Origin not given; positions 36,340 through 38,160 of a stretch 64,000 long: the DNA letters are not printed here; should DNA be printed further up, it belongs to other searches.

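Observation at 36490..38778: Catalytic subunit pair with unusual cofactor sites: NuoCD-like lacking NiFe cysteines, NuoB-like with CxxC instead of CC and an N-terminal ferredoxin-like fusion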

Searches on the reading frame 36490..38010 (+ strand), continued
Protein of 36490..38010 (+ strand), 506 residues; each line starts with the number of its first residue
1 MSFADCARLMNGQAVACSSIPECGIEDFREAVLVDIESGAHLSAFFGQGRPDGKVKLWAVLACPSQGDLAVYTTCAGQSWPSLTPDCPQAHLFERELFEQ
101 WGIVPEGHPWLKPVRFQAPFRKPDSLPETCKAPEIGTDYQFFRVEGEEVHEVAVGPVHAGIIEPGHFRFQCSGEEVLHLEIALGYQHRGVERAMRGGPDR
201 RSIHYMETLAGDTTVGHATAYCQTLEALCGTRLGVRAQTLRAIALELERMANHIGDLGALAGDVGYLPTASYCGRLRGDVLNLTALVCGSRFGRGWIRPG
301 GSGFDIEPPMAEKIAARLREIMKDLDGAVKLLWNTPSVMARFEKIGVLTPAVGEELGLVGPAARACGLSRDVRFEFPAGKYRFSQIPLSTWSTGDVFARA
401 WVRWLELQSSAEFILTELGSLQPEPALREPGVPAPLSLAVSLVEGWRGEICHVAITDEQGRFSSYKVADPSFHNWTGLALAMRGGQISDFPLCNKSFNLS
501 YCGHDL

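Call 11: find_homologous_proteins(query=window:36490-38010:+, max_evalue=1e-10)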
Query window:36490-38010:+ (506 aa): 8000 proteins with E <= 1e-10 among 8000 candidates; the best 120 are listed.
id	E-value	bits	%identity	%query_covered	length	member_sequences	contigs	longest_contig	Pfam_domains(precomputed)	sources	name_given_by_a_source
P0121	0.0e+0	1062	89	100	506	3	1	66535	PF00346.25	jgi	-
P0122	3.5e-262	889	79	95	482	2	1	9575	PF00329.26,PF00346.25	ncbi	ncbi:MAG: NADH-quinone oxidoreductase subunit C [Candidatus Glassbacteria bacterium]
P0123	8.6e-239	812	70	100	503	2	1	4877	PF00346.25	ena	-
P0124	9.0e-229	779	70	98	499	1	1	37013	PF00329.26,PF00346.25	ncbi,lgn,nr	ncbi:NADH-quinone oxidoreductase subunit C [bacterium]|nr:NADH-quinone oxidoreductase subunit C [bac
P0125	6.5e-219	746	64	100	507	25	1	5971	PF00329.26,PF00346.25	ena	-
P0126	8.6e-219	746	63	100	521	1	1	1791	PF00329.26,PF00346.25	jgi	jgi:Ni,Fe-hydrogenase III large subunit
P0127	4.1e-218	744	63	99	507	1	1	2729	PF00329.26,PF00346.25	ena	-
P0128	1.5e-217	742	64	100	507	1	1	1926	PF00329.26,PF00346.25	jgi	jgi:Ni,Fe-hydrogenase III large subunit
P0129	2.8e-217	741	64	98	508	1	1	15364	PF00329.26,PF00346.25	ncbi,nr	ncbi:MAG: NADH-quinone oxidoreductase subunit C [Deltaproteobacteria bacterium]|nr:NADH-quinone oxid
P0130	3.7e-217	740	63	100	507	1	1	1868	PF00329.26,PF00346.25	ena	-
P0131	3.7e-217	740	64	100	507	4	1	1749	PF00329.26,PF00346.25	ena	-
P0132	8.7e-217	739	63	100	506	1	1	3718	PF00329.26,PF00346.25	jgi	jgi:Ni,Fe-hydrogenase III large subunit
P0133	1.1e-216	739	64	100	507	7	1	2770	PF00329.26,PF00346.25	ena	-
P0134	1.1e-216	739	64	100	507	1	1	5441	PF00329.26,PF00346.25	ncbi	ncbi:MAG: NADH-quinone oxidoreductase subunit C [candidate division NC10 bacterium]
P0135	1.9e-216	738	63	100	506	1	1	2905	PF00329.26,PF00346.25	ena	-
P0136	4.0e-216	737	64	100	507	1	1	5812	PF00329.26,PF00346.25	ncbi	ncbi:MAG TPA: NADH-quinone oxidoreductase subunit C [Candidatus Methylomirabilis sp.]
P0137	5.1e-216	737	63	100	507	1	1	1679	PF00329.26,PF00346.25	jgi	jgi:Ni,Fe-hydrogenase III large subunit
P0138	7.8e-216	736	65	98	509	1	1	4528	PF00329.26,PF00346.25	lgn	-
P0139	1.8e-215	735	63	100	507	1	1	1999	PF00329.26,PF00346.25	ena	-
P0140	5.9e-215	733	64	98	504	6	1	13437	PF00346.25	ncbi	ncbi:MAG: hydrogenase [Candidatus Brocadiia bacterium]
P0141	6.6e-215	733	63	100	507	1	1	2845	PF00329.26,PF00346.25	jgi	jgi:Ni,Fe-hydrogenase III large subunit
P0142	7.7e-215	733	63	100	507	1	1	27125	PF00329.26,PF00346.25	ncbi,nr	ncbi:MAG: NADH-quinone oxidoreductase subunit C [candidate division NC10 bacterium]|nr:NADH-quinone 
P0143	9.4e-215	733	64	99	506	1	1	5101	PF00329.26,PF00346.25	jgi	jgi:Ni,Fe-hydrogenase III large subunit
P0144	1.5e-214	732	64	98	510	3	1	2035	PF00329.26,PF00346.25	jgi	jgi:Ni,Fe-hydrogenase III large subunit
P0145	2.5e-214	731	64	98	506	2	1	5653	PF00346.25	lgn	-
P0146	3.0e-214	731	65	98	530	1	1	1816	PF00329.26,PF00346.25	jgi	-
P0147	3.3e-214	731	63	98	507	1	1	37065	PF00329.26,PF00346.25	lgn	-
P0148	1.2e-213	729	64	99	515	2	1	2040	PF00346.25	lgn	-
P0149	1.2e-213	729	63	98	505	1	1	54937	PF00329.26,PF00346.25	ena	-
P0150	1.8e-213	728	65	99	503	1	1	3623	PF00329.26,PF00346.25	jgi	jgi:Ni,Fe-hydrogenase III large subunit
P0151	1.8e-213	728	63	98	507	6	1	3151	PF00329.26,PF00346.25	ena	-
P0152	1.9e-213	728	63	98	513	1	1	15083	PF00329.26,PF00346.25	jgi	jgi:Ni,Fe-hydrogenase III large subunit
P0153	2.1e-213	728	63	99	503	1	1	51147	PF00329.26,PF00346.25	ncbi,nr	ncbi:MAG: NADH-quinone oxidoreductase subunit C [Planctomycetes bacterium]|nr:NADH-quinone oxidoredu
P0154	3.1e-213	728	64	98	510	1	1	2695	PF00329.26,PF00346.25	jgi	jgi:Ni,Fe-hydrogenase III large subunit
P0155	3.7e-213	727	63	100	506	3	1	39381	PF00346.25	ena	-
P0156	3.9e-213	727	62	100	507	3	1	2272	PF00329.26,PF00346.25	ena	-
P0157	4.0e-213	727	63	98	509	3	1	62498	PF00329.26,PF00346.25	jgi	-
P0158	4.5e-213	727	63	98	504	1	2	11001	PF00346.25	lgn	-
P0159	4.7e-213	727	63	98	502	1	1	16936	PF00329.26,PF00346.25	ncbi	-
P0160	5.2e-213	727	63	99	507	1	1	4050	PF00329.26,PF00346.25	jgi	jgi:Ni,Fe-hydrogenase III large subunit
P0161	6.0e-213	727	64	100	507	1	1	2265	PF00329.26,PF00346.25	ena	-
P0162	6.0e-213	727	64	99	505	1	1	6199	PF00329.26,PF00346.25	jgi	jgi:Ni,Fe-hydrogenase III large subunit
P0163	7.6e-213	726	64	100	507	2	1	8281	PF00329.26,PF00346.25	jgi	-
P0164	9.7e-213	726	64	100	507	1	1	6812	PF00329.26,PF00346.25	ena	-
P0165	1.0e-212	726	63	100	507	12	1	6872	PF00329.26,PF00346.25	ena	-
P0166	1.7e-212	725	63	98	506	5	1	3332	PF00329.26,PF00346.25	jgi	jgi:Ni,Fe-hydrogenase III large subunit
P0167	2.3e-212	725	62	98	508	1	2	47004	PF00346.25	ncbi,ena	-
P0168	2.9e-212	724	64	100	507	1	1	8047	PF00329.26,PF00346.25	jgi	jgi:Ni,Fe-hydrogenase III large subunit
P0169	5.1e-212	724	64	98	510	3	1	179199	PF00346.25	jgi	jgi:Ni,Fe-hydrogenase III large subunit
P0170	8.5e-212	723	62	99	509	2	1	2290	PF00329.26,PF00346.25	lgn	-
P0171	8.9e-212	723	65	98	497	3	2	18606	PF00329.26,PF00346.25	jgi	-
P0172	1.1e-211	722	63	98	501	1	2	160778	PF00329.26,PF00346.25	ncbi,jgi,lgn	-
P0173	1.3e-211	722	63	98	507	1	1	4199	PF00346.25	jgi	jgi:Ni,Fe-hydrogenase III large subunit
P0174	1.7e-211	722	63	100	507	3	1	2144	PF00329.26,PF00346.25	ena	-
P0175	2.0e-211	722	65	95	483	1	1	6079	PF00329.26,PF00346.25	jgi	jgi:Ni,Fe-hydrogenase III large subunit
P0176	2.5e-211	721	63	98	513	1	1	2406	PF00329.26,PF00346.25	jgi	-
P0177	2.7e-211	721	63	98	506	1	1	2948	PF00329.26,PF00346.25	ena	-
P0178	4.3e-211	720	63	98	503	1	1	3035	PF00329.26,PF00346.25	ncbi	-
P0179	4.9e-211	720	62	99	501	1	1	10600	PF00346.25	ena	-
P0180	5.8e-211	720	63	99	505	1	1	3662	PF00329.26,PF00346.25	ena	-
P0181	9.0e-211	719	62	99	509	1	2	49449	PF00329.26,PF00346.25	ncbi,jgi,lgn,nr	ncbi:MAG TPA: NADH-quinone oxidoreductase subunit C [Tepidisphaeraceae bacterium]|jgi:Ni,Fe-hydrogen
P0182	9.1e-211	719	62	100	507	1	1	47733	PF00329.26,PF00346.25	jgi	jgi:Ni,Fe-hydrogenase III large subunit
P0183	9.4e-211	719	64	98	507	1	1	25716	PF00329.26,PF00346.25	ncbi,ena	-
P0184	1.1e-210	719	63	100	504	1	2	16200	PF00346.25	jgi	jgi:Ni,Fe-hydrogenase III large subunit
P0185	1.1e-210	719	63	98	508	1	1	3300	PF00329.26,PF00346.25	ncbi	-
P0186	1.1e-210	719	63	98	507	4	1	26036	PF00329.26,PF00346.25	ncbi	-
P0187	1.4e-210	719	62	98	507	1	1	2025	PF00329.26,PF00346.25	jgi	jgi:Ni,Fe-hydrogenase III large subunit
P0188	1.4e-210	719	64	98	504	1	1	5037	PF00346.25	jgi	-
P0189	1.5e-210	719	64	98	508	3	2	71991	PF00346.25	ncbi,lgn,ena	-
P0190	1.8e-210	718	62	100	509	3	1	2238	PF00329.26,PF00346.25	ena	-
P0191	2.0e-210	718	63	98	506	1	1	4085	PF00346.25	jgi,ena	-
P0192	2.1e-210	718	62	98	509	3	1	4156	PF00329.26,PF00346.25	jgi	jgi:Ni,Fe-hydrogenase III large subunit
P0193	2.1e-210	718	63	100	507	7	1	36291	PF00329.26,PF00346.25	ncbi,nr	ncbi:MAG TPA: NADH-quinone oxidoreductase subunit C [Methylomirabilota bacterium]|nr:NADH-quinone ox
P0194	2.1e-210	718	63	100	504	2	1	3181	PF00329.26,PF00346.25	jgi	-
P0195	2.2e-210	718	65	95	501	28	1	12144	PF00329.26,PF00346.25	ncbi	-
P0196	2.4e-210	718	63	100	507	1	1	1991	PF00329.26,PF00346.25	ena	-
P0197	2.4e-210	718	62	98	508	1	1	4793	PF00329.26,PF00346.25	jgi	jgi:Ni,Fe-hydrogenase III large subunit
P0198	2.5e-210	718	61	98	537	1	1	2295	PF00346.25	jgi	jgi:Ni,Fe-hydrogenase III large subunit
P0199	2.9e-210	718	63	98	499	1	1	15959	PF00346.25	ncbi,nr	ncbi:hydrogenase [bacterium]|nr:hydrogenase [bacterium]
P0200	3.9e-210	717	63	99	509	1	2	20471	PF00329.26,PF00346.25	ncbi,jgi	jgi:Ni,Fe-hydrogenase III large subunit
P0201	4.2e-210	717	62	99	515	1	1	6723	PF00329.26,PF00346.25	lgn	-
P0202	4.4e-210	717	62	98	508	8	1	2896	PF00329.26,PF00346.25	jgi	jgi:Ni,Fe-hydrogenase III large subunit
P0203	4.6e-210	717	61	100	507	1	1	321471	PF00329.26,PF00346.25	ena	-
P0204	4.8e-210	717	63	100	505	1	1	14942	PF00346.25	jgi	jgi:Ni,Fe-hydrogenase III large subunit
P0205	4.9e-210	717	62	98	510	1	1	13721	PF00329.26,PF00346.25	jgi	jgi:Ni,Fe-hydrogenase III large subunit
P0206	5.1e-210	717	63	98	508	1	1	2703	PF00329.26,PF00346.25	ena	-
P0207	5.2e-210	717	63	99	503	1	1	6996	PF00329.26,PF00346.25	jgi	jgi:Ni,Fe-hydrogenase III large subunit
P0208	6.2e-210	717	63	98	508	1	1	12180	PF00329.26,PF00346.25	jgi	-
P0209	6.9e-210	716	63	97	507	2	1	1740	PF00329.26,PF00346.25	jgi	jgi:Ni,Fe-hydrogenase III large subunit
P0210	7.7e-210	716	60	100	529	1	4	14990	PF00346.25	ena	-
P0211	8.1e-210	716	63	98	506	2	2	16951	PF00329.26,PF00346.25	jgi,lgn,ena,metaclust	metaclust:\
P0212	8.2e-210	716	61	100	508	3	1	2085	PF00346.25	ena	-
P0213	8.6e-210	716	63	99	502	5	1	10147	PF00329.26,PF00346.25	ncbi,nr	ncbi:MAG TPA: NADH-quinone oxidoreductase subunit C [Candidatus Kryptonia bacterium]|nr:NADH-quinone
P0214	8.9e-210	716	-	-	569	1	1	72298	PF00346.25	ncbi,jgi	jgi:Ni,Fe-hydrogenase III large subunit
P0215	9.0e-210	716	62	98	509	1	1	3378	PF00329.26,PF00346.25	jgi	jgi:Ni,Fe-hydrogenase III large subunit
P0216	9.2e-210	716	62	98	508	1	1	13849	PF00329.26,PF00346.25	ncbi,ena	-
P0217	9.4e-210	716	64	98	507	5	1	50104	PF00329.26,PF00346.25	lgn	-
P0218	1.0e-209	716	62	98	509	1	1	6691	PF00329.26,PF00346.25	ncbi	-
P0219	1.1e-209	716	62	100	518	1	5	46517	PF00329.26,PF00346.25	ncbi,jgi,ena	-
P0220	1.1e-209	716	62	98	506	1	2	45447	PF00329.26,PF00346.25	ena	-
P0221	1.2e-209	716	64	98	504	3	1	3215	PF00346.25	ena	-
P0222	1.2e-209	716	62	100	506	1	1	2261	PF00346.25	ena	-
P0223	1.3e-209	716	63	98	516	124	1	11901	PF00329.26,PF00346.25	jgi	jgi:Ni,Fe-hydrogenase III large subunit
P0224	1.4e-209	715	62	100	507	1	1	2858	PF00329.26,PF00346.25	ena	-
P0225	1.4e-209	715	62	99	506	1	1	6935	PF00329.26,PF00346.25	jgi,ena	-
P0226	1.6e-209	715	63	100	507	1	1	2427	PF00329.26,PF00346.25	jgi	-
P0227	1.6e-209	715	62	98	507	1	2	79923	PF00329.26,PF00346.25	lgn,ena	-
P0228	1.7e-209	715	64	98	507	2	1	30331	PF00329.26,PF00346.25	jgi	jgi:Ni,Fe-hydrogenase III large subunit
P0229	1.7e-209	715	63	100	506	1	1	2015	PF00346.25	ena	-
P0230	1.8e-209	715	63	98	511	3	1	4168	PF00329.26,PF00346.25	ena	-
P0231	1.9e-209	715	63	98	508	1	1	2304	PF00346.25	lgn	-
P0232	2.0e-209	715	63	98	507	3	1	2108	PF00346.25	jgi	-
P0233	2.4e-209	715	63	98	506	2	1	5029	PF00346.25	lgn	-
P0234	2.4e-209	715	63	98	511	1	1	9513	PF00346.25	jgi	jgi:Ni,Fe-hydrogenase III large subunit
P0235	2.5e-209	715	61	100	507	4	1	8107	PF00346.25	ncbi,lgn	-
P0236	2.7e-209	715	63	100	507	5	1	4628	PF00346.25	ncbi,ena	-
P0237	2.8e-209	714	64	98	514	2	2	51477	PF00346.25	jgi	jgi:Ni,Fe-hydrogenase III large subunit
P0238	2.9e-209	714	65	99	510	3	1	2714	PF00329.26,PF00346.25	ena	-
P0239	4.4e-209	714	62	98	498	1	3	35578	PF00329.26,PF00346.25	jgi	jgi:Ni,Fe-hydrogenase III large subunit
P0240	4.7e-209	714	63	98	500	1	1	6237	PF00346.25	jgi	jgi:Ni,Fe-hydrogenase III large subunit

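Call 20: find_related_loci(query=A1, collection=genome_contigs, flank=10000)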
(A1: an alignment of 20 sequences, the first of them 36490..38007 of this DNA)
Query A1 (506 aa) in genome_contigs; peptide patterns used: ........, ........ (x = any residue, [..] = any of these).
600 stretches matched a pattern (row limit reached: there are more); 596 encode a relative of the query (tblastn E <= 1e-3); the best 80 are kept; 80 distinct loci.
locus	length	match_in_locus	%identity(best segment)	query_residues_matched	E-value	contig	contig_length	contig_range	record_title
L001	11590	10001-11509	64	7-506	0e+0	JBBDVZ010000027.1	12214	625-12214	MAG: Planctomycetaceae bacterium isolate LejiaC_61_11 Lejia_C_12055_length_12214_cov_6, whole genome shotgun sequence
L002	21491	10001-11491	62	9-506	0e+0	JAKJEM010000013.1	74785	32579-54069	MAG: Planctomycetota bacterium isolate UR.bin147 NODE_13_length_74785_cov_3.602185, whole genome shotgun sequence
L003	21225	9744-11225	61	9-506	0e+0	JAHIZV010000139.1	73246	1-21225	MAG: Verrucomicrobia bacterium isolate Modern_marine.mb.194 Modern_marine.mb.194_k141_1393514, whole genome shotgun sequ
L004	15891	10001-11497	61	9-506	0e+0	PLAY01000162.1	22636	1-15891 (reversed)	MAG: Limisphaerales bacterium isolate bog_1418 73.20111000_S2D.10_contig_247, whole genome shotgun sequence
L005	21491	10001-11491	59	11-506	0e+0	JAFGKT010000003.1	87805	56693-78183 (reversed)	MAG: Sedimentisphaerales bacterium isolate Zod_Metabat.35 k87_632837, whole genome shotgun sequence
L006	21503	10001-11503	61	8-506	0e+0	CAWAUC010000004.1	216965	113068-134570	MAG: uncultured delta proteobacterium isolate MFD02416.bin.1.144 genome assembly, contig: contig_11480, whole genome sho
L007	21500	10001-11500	61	9-506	0e+0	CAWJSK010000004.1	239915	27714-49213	MAG: uncultured Spirochaetota bacterium isolate MFD01231.bin.2.51 genome assembly, contig: contig_19700, whole genome sh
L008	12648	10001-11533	59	9-506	0e+0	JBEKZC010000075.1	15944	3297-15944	MAG: Verrucomicrobiota bacterium isolate SPRUCE 68 SPRUCE_68_75, whole genome shotgun sequence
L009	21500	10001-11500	61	9-506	0e+0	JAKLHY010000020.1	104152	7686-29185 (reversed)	MAG: Verrucomicrobia bacterium isolate RA.bin74 RA.bin74_20, whole genome shotgun sequence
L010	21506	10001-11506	58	1-506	0e+0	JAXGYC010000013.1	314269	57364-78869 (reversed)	MAG: Sedimentisphaerales bacterium isolate AnMBR.bin504 bin504_13, whole genome shotgun sequence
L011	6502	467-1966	59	8-506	0e+0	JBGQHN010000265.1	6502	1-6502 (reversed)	MAG: Planctomycetia bacterium isolate OBJ2_061818_070_71 k141_1051724_length_6502_cov_11.0000, whole genome shotgun sequ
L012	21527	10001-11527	59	1-506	0e+0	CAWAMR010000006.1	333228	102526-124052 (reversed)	MAG: uncultured Planctomycetota bacterium isolate MFD01716.bin.2.152 genome assembly, contig: contig_46340, whole genome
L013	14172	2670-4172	58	8-506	0e+0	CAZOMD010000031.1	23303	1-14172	MAG TPA_asm: uncultured Planctomycetia bacterium isolate binchicken_co232_106 genome assembly, contig: NODE_4053_length_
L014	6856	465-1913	62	7-506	0e+0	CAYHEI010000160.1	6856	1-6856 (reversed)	MAG TPA_asm: uncultured bacterium isolate ERP119705_co12_111 genome assembly, contig: NODE_14374_length_6856_cov_3.65666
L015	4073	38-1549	61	5-506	0e+0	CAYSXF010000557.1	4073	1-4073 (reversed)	MAG TPA_asm: uncultured Lentisphaeraceae bacterium isolate binchicken_co2_384 genome assembly, contig: NODE_26487_length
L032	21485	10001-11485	55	9-506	0e+0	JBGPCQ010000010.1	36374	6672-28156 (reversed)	MAG: Geobacteraceae bacterium isolate OBJ_0618_050_45 k141_1102427_length_36374_cov_23.3548, whole genome shotgun sequen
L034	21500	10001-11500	56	9-506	4e-180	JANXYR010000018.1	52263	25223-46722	MAG: Geobacteraceae bacterium isolate GL140_3_metabat_67 GL140_3_k141_2863299, whole genome shotgun sequence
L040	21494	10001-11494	57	7-506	8e-178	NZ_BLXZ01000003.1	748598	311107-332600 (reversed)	Geomonas limicola strain Red745 sequence03, whole genome shotgun sequence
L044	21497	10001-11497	55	9-506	2e-176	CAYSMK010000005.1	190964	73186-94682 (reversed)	MAG TPA_asm: uncultured Geobacter sp. isolate binchicken_co269_58 genome assembly, contig: NODE_64_length_190964_cov_232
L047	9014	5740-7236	55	9-506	1e-175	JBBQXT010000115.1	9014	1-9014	MAG: Geobacterales bacterium isolate Co_metawrap_2127 Cmw_2127_k141_29033266_length_9014_cov_13.0000, whole genome shotg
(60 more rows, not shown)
